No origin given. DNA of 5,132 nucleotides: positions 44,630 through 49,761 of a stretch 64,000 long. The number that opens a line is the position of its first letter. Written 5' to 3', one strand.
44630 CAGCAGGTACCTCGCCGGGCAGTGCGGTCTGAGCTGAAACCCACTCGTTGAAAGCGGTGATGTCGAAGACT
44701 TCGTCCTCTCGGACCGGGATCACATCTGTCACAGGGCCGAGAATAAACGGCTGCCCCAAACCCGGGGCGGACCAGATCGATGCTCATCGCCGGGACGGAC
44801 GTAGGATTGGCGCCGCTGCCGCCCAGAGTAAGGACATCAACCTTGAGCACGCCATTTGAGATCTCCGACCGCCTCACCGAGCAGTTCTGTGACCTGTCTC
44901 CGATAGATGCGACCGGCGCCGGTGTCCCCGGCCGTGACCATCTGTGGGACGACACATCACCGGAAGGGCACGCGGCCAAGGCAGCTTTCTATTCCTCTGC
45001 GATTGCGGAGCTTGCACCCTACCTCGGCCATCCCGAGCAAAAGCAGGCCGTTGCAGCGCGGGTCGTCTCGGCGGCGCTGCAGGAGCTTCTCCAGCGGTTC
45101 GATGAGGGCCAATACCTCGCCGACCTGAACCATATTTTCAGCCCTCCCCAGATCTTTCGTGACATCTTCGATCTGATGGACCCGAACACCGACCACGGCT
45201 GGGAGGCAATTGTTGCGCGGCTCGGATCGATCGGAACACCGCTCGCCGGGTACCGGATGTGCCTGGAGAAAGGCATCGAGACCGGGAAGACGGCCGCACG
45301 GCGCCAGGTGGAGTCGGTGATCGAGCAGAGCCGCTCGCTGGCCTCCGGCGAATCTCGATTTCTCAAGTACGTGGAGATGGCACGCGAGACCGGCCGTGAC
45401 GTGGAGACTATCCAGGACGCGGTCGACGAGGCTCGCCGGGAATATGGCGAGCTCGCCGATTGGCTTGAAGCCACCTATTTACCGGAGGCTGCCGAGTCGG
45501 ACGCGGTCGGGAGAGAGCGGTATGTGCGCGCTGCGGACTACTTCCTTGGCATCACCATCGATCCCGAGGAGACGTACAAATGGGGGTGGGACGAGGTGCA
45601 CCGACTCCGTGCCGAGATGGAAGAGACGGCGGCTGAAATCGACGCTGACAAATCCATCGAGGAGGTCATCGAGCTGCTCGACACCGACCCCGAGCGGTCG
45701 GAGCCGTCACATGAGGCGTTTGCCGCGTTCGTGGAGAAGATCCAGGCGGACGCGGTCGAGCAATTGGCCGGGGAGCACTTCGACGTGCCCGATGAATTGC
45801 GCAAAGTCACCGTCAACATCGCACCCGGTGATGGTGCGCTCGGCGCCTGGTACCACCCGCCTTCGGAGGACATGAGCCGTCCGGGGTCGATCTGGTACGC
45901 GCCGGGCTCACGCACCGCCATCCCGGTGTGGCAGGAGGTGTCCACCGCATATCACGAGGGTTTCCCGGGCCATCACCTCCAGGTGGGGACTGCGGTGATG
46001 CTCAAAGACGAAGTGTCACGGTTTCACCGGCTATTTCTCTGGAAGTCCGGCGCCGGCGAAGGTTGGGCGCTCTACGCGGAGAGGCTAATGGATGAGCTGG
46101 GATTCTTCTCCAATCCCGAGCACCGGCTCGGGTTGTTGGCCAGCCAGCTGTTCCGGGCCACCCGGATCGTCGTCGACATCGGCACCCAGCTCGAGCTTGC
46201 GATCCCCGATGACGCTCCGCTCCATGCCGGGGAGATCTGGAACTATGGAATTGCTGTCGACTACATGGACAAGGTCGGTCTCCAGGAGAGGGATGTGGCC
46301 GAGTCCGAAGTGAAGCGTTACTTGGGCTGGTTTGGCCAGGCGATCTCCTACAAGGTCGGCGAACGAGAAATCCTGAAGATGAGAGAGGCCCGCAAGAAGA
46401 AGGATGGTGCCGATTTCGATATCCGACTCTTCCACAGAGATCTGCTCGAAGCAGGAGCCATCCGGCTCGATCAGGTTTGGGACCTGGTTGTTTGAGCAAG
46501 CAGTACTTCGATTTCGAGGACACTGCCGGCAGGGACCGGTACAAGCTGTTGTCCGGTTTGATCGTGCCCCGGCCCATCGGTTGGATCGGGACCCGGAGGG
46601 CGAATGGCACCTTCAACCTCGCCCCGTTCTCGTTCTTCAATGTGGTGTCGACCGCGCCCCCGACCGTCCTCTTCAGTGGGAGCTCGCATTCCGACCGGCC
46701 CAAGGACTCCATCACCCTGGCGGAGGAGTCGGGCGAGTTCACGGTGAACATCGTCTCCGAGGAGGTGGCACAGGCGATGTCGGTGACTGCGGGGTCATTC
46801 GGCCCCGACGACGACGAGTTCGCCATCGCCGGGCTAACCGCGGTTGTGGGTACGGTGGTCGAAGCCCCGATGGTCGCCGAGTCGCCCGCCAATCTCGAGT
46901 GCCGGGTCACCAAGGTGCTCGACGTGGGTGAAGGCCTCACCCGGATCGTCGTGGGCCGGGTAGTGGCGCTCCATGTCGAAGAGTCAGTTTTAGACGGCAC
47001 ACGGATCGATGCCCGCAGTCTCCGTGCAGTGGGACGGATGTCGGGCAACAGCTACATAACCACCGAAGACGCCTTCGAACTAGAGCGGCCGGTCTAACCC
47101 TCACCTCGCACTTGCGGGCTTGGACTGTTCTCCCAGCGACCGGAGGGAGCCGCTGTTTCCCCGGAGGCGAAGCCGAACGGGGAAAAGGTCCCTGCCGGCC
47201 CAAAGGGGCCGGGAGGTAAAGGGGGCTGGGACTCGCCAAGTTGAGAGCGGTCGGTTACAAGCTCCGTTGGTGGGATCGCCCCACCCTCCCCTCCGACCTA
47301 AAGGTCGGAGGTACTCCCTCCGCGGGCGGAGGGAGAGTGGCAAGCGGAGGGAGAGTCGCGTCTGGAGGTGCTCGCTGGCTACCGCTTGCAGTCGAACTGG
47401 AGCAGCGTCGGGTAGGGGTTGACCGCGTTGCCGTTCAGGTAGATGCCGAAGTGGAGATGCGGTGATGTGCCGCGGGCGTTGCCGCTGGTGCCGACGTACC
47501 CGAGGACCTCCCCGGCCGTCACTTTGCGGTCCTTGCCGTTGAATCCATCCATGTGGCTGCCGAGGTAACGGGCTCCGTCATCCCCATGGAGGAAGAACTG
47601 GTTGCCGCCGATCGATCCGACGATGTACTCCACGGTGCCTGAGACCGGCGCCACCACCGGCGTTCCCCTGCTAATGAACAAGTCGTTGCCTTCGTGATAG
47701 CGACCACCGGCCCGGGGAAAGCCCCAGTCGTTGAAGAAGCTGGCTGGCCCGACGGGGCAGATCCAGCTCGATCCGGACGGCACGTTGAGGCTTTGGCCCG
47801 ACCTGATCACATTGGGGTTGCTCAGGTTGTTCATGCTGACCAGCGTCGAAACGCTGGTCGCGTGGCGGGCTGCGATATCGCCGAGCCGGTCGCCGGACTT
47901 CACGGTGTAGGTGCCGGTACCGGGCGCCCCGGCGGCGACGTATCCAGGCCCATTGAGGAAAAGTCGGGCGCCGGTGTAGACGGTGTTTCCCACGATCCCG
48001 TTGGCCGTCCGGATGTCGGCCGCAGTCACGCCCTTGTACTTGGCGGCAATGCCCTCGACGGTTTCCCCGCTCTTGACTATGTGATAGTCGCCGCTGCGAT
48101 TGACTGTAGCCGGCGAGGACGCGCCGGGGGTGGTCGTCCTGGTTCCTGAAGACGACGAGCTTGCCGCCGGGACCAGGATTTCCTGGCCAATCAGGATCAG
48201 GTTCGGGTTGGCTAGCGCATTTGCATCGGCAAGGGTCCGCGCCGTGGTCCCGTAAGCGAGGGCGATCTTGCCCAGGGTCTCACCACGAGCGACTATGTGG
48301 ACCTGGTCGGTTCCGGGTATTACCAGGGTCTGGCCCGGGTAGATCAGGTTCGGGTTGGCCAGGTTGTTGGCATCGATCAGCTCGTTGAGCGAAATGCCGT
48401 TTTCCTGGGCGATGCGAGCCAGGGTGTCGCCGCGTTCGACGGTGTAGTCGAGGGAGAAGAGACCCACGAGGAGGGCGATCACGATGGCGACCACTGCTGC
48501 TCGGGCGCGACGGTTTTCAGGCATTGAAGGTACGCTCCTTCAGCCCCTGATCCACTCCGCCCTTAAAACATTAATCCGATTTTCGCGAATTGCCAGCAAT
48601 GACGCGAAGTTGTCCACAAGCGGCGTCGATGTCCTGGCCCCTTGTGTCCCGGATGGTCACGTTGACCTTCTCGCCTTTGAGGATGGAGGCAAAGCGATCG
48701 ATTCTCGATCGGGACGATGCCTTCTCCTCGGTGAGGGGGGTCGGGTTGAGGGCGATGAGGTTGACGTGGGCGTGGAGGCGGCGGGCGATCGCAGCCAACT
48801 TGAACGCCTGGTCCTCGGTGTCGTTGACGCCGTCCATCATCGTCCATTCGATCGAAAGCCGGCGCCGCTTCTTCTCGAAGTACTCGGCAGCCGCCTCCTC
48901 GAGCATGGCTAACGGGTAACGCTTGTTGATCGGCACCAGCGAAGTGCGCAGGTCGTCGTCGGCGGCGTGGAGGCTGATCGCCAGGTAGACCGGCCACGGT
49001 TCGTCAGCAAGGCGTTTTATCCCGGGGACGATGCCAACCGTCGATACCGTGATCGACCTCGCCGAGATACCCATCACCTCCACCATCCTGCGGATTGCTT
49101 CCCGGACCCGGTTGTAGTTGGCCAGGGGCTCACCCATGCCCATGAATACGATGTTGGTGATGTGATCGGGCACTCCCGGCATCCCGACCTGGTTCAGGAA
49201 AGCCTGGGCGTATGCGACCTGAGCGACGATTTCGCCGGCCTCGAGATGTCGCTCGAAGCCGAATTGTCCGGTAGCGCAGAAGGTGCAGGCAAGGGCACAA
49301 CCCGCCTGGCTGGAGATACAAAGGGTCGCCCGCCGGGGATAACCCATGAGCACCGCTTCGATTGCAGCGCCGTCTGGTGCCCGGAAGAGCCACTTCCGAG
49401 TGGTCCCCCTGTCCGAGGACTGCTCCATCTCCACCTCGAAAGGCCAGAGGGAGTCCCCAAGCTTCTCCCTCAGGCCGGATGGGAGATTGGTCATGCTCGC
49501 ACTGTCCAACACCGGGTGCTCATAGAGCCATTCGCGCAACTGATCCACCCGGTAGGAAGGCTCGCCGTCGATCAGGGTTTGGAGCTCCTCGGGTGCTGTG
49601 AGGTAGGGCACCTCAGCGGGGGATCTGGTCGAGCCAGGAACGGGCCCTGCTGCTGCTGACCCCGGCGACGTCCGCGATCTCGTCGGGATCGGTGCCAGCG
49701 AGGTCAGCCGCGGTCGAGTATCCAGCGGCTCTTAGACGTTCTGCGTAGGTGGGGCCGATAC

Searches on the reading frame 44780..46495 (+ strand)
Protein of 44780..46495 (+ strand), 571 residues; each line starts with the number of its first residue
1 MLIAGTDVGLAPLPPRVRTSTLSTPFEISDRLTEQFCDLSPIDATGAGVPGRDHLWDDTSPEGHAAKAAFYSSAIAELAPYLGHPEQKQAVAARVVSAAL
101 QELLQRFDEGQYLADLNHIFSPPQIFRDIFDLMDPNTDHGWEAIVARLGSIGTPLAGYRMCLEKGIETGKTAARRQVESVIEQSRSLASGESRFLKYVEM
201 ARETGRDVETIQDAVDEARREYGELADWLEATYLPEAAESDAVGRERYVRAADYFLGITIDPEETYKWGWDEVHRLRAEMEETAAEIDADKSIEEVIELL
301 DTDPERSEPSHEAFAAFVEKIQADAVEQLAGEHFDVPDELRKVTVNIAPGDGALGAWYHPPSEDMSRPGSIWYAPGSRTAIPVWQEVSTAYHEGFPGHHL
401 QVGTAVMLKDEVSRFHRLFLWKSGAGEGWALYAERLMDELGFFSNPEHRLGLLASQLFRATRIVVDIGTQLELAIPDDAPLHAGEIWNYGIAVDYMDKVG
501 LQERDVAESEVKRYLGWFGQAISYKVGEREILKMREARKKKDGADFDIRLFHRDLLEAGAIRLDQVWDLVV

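Call 79: search_protein_families(library=pfam, proteins=[window:44780-46495:+], max_evalue=0.00001)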
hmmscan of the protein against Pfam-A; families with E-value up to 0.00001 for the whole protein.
window:44780-46495:+ (571 aa): 1 family
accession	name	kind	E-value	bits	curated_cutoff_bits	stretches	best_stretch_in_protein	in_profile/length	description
PF05960.17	DUF885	-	1.1e-126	425.1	32.4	1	41-564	1-526/532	Bacterial protein of unknown function (DUF885)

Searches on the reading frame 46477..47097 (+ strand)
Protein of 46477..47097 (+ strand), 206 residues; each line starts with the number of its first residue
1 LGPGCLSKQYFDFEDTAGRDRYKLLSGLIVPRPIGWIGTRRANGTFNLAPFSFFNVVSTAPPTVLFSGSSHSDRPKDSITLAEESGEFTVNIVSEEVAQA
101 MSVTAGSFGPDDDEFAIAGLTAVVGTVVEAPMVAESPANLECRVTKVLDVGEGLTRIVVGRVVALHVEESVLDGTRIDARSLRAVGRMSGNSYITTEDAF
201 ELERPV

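Call 47: search_protein_families(library=pfam, proteins=[window:46477-47097:+], max_evalue=0.001)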
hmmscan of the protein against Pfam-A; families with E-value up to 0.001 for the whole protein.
window:46477-47097:+ (206 aa): 1 family
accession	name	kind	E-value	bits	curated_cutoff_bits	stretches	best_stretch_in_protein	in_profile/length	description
PF01613.24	Flavin_Reduct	-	2.8e-27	96.2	27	1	30-172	4-138/153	Flavin reductase like domain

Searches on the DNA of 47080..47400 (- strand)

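Call 39: search_rna_families(source=window, start=47080, end=47400, threshold=evalue, max_evalue=10)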
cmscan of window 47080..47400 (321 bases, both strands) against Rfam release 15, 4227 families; matches with E-value up to 10: 5.
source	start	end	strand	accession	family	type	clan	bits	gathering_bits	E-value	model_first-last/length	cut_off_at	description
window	47279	47337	-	RF03520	mir-3059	Gene; miRNA;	-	17.9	88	0.51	1-59/59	no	mir-3059 microRNA precursor family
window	47275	47342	-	RF00915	mir-760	Gene; miRNA;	-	14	98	4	1-80/80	no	mir-760 microRNA precursor family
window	47290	47339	+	RF00516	ylbH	Cis-reg; leader;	-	12.1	50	3.3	11-70/122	no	ylbH leader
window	47291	47310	-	RF00062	HgcC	Gene;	-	11.8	50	2.1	88-107/130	no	HgcC family RNA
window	47171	47194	+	RF03108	Methylosinus-1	Gene; sRNA;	-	8.8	145.1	7.7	147-170/214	no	Methylosinus-1 RNA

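Call 63: search_dna_similar(query=window:47121-47362:-, collection=plasmids, mode=distant, max_evalue=0.001, max_rows=10)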
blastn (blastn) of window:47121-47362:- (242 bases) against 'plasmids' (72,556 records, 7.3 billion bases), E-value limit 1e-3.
No match.

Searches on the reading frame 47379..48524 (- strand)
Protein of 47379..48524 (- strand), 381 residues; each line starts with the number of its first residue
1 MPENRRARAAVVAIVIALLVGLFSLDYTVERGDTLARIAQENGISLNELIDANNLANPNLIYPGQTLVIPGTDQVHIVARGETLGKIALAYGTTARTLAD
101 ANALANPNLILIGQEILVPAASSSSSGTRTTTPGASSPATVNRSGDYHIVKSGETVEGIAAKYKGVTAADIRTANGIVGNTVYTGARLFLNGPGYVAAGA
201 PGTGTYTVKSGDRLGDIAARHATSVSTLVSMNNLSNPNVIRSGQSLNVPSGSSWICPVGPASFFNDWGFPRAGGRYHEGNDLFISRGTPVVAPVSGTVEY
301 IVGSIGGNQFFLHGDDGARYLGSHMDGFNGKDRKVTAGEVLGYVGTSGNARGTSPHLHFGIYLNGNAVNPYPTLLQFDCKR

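Call 12: find_encoding_contigs(protein=window:47379-48524:-, flank=3000, max_places=6)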
Protein window:47379-48524:- (381 aa): no gene with exactly this product is on record in the collection.

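Call 47: search_protein_families(library=pfam, proteins=[window:47379-48524:-], max_evalue=0.001)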
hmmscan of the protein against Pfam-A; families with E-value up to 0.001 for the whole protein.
window:47379-48524:- (381 aa): 7 families
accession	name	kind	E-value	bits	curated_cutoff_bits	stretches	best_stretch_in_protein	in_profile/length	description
PF01476.26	LysM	-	3.1e-58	193.9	20.9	4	27-70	1-43/43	LysM domain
PF23473.1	LysM3_LYK4_5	-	2.2e-20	72.9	29.3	1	25-70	3-47/48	LYK4/5 LysM3 domain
PF01551.29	Peptidase_M23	-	1.1e-16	61.3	28.7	1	276-370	2-96/96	Peptidase family M23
PF23472.1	LysM2_CERK1_LYK3_4_5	-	6e-08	32.9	27.4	0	26-70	7-54/56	LYK3/4/5 LysM2 domain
PF23446.1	LysM1_NFP_LYK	-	2.8e-07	31.7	36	0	83-120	17-55/60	NFP/LYK LysM1 domain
PF23577.1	LysM_RLK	-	4.7e-05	23.8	27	0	29-51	5-26/44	LysM domain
PF23457.1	LysM2_NFP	-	0.00015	22.2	36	0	93-119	28-54/56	NFP LysM2 domain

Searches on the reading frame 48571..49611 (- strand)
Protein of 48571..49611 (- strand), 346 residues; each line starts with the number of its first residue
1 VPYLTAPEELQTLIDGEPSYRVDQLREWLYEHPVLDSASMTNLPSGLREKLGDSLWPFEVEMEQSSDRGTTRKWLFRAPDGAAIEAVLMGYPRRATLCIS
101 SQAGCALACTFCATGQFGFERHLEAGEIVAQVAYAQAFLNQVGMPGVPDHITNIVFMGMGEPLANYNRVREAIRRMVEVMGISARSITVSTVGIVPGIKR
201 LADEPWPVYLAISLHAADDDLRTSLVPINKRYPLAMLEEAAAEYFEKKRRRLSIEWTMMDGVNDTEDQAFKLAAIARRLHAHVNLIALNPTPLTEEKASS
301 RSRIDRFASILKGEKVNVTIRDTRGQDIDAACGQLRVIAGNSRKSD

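Call 79: search_protein_families(library=pfam, proteins=[window:48571-49611:-], max_evalue=0.00001)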
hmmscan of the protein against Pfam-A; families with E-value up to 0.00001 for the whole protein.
window:48571-49611:- (346 aa): 2 families
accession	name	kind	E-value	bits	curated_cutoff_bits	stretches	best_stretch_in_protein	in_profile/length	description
PF04055.27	Radical_SAM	-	7.9e-16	59.1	29.5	1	100-272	2-165/166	Radical SAM superfamily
PF21016.3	RlmN_N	-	2.8e-07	30.6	24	1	16-52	19-55/60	Ribosomal RNA large subunit methyltransferase N-terminal domain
